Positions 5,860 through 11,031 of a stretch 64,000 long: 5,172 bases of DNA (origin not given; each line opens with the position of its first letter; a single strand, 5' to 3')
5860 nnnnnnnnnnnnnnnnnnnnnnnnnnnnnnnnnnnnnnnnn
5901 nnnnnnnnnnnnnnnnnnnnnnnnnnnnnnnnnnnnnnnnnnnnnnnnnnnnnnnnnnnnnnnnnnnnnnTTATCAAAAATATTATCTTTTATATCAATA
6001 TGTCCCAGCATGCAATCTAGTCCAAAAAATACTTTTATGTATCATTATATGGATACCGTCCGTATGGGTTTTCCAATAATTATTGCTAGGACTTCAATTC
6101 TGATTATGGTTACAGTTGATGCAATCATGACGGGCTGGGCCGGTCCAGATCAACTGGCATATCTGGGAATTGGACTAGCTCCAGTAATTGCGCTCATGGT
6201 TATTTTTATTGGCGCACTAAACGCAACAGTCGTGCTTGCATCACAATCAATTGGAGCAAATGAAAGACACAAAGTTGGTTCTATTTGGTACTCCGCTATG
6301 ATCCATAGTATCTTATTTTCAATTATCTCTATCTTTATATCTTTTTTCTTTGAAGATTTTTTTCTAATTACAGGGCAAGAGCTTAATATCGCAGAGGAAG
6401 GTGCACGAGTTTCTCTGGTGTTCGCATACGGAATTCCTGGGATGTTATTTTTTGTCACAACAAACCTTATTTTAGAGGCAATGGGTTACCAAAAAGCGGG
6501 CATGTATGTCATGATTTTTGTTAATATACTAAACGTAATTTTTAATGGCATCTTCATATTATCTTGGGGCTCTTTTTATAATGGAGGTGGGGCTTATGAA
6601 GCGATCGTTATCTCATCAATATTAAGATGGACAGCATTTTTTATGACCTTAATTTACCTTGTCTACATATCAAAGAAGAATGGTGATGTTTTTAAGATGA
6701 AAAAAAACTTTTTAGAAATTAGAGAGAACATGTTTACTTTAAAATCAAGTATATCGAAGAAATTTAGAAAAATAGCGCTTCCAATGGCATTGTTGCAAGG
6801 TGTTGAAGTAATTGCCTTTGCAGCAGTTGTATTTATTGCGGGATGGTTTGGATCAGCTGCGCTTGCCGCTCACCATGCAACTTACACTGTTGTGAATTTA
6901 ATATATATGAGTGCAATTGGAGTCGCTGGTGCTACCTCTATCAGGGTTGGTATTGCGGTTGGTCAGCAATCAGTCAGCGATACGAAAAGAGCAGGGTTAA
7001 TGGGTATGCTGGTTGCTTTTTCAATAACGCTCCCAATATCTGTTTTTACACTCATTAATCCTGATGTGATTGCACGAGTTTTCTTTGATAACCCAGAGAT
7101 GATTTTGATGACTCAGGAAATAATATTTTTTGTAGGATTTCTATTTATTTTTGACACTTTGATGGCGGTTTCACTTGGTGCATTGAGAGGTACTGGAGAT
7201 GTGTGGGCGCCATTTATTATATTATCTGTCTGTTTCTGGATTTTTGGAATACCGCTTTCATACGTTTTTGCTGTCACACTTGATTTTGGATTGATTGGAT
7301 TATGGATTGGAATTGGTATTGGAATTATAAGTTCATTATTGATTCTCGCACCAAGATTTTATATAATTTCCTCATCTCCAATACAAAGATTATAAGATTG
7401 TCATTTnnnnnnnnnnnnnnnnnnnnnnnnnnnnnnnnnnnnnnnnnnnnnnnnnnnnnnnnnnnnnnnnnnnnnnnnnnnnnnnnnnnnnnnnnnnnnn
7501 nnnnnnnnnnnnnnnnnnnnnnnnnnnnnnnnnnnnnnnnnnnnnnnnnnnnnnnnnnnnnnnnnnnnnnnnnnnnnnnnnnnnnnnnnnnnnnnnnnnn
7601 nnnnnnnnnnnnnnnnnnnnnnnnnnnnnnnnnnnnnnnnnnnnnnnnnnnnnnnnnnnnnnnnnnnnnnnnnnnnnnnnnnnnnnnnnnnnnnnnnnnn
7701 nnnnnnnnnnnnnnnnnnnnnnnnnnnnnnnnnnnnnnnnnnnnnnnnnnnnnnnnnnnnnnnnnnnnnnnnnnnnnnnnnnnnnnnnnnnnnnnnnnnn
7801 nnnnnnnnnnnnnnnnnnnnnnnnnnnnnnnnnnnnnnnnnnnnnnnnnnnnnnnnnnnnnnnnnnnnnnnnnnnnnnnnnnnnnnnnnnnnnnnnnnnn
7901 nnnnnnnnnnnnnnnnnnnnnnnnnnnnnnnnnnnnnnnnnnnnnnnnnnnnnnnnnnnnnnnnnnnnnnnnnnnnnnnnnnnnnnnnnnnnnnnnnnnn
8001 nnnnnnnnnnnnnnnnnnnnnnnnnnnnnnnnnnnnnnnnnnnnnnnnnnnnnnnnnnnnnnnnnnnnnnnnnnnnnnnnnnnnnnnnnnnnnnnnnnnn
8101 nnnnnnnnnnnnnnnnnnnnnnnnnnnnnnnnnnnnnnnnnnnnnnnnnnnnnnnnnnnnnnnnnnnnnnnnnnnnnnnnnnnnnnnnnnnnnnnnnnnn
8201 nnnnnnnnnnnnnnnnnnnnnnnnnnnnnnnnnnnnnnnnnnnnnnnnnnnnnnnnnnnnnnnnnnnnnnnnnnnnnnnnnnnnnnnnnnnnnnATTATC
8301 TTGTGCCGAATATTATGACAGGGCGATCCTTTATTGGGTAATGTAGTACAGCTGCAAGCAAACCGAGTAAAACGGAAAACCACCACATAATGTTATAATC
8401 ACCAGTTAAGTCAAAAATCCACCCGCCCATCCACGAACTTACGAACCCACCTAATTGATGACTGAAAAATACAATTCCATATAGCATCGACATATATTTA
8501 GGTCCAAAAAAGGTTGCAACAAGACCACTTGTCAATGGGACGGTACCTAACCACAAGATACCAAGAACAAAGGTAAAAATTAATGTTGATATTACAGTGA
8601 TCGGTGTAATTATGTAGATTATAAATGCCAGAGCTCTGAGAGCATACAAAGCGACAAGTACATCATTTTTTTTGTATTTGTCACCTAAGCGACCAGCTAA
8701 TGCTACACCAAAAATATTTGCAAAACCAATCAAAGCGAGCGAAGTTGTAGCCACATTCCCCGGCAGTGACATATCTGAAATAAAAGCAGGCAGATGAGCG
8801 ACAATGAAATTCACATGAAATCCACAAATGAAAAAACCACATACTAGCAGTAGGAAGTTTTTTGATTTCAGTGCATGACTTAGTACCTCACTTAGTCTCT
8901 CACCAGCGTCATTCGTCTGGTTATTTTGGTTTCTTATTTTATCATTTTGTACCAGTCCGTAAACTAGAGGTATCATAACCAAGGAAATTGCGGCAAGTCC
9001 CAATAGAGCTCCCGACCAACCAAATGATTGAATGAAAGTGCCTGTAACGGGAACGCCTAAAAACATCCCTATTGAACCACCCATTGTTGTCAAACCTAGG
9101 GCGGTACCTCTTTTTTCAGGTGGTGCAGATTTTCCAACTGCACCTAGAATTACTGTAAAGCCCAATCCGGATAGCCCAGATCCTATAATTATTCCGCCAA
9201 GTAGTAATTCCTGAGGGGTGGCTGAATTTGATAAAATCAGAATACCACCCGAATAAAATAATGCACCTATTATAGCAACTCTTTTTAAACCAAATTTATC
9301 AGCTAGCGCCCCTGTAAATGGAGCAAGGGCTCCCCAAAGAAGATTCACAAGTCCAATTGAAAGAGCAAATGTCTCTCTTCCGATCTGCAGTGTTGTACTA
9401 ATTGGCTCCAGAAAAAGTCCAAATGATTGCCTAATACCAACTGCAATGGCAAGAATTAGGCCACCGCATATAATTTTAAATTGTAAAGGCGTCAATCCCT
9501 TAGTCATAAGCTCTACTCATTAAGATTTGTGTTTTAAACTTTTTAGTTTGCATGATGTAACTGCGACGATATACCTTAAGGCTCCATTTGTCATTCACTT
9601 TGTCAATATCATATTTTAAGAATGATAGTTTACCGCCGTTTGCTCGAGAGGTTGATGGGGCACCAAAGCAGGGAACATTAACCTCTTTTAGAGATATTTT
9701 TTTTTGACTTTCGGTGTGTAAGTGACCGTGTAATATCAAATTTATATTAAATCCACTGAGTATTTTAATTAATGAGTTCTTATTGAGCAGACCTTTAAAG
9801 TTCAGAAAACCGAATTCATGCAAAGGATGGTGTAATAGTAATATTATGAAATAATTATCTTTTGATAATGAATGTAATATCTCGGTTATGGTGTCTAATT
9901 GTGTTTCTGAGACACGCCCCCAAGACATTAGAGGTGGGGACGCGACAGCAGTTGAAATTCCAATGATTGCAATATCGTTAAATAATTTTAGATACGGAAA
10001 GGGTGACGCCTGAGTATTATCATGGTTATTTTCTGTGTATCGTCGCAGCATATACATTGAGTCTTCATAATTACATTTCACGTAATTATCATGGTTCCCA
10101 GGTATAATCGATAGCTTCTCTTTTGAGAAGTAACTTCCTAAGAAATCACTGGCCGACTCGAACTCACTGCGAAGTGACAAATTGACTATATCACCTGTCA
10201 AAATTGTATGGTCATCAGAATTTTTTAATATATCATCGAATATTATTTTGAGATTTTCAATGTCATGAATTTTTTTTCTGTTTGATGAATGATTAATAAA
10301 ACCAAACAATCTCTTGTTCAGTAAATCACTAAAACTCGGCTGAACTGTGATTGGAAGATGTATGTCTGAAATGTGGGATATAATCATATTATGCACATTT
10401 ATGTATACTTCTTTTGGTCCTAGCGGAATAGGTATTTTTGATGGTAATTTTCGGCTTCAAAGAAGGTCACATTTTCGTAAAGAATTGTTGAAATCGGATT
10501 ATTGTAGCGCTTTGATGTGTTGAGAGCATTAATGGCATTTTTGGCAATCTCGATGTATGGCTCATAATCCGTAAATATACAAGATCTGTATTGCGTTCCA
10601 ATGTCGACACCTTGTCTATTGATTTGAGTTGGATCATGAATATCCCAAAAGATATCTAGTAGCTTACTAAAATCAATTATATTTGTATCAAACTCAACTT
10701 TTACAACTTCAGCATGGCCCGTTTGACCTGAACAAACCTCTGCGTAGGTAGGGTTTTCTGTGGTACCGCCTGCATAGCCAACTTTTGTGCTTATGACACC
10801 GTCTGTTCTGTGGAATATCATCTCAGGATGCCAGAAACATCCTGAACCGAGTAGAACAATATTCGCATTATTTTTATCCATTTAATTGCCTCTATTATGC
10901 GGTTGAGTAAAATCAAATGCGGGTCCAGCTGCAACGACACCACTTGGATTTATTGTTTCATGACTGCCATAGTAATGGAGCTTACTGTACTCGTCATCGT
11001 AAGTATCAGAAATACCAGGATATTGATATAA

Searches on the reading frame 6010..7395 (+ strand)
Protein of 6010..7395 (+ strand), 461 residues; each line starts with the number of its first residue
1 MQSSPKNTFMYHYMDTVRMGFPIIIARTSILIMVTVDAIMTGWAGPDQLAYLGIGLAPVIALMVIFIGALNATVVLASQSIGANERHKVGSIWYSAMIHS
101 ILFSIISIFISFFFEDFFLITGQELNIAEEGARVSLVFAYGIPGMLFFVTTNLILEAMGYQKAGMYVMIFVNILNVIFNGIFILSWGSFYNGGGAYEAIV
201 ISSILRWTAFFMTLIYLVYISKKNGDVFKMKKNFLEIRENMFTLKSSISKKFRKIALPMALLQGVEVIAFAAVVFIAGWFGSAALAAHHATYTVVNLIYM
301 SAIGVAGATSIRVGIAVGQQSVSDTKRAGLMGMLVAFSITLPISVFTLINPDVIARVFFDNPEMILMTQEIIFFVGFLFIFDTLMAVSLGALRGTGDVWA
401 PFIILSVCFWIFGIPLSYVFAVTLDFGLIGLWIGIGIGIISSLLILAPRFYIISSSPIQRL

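Call 47: search_protein_families(library=pfam, proteins=[window:6010-7395:+], max_evalue=0.00001)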
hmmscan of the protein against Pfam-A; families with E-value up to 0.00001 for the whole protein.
window:6010-7395:+ (461 aa): 1 family
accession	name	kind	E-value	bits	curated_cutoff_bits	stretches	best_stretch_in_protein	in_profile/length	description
PF01554.23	MatE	-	9.1e-43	146.2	24.9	2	258-419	1-161/161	MatE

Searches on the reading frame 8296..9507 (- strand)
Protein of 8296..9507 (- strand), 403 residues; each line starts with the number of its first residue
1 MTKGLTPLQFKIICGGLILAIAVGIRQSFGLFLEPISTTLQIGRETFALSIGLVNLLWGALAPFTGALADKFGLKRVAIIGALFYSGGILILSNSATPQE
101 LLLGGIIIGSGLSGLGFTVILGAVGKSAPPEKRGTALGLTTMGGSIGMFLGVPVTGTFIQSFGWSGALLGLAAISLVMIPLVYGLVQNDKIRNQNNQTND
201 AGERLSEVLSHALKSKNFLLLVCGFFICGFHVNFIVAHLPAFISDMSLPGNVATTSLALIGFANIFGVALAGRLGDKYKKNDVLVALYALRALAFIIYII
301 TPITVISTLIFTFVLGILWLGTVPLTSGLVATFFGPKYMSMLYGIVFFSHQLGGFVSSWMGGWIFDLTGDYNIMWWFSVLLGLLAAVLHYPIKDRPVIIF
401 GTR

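Call 47: search_protein_families(library=pfam, proteins=[window:8296-9507:-], max_evalue=0.00001)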
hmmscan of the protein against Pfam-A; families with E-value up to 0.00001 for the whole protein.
window:8296-9507:- (403 aa): 2 families
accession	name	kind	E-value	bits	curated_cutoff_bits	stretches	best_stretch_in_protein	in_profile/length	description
PF07690.21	MFS_1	-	1.4e-42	146.3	33.4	1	18-357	4-346/347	Major Facilitator Superfamily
PF12832.13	MFS_1_like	-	2.6e-07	30.5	25.2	1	63-369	52-366/373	MFS_1 like family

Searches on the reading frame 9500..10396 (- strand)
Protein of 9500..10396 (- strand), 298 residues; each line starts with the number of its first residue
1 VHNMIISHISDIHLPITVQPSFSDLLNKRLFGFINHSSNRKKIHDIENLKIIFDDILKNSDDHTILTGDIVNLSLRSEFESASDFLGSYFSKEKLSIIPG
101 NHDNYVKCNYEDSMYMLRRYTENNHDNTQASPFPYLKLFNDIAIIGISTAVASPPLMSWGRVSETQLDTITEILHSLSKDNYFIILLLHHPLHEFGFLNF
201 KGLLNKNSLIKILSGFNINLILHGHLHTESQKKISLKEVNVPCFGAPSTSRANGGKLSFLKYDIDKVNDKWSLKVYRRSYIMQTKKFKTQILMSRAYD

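Call 47: search_protein_families(library=pfam, proteins=[window:9500-10396:-], max_evalue=0.00001)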
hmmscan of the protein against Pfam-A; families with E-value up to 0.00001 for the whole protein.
window:9500-10396:- (298 aa): 1 family
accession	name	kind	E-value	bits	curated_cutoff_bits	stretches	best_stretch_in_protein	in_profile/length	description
PF00149.33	Metallophos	-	1.7e-14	55.1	21.5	1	6-228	3-190/191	Calcineurin-like phosphoesterase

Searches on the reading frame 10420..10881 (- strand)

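Call 47: search_protein_families(library=pfam, proteins=[window:10420-10881:-], max_evalue=0.00001)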
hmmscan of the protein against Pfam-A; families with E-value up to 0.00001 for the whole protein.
window:10420-10881:- (153 aa): 1 family
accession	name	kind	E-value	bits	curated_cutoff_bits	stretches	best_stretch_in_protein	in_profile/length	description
PF01625.27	PMSR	-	1.2e-55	188.4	23.7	1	9-151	2-144/153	Peptide methionine sulfoxide reductase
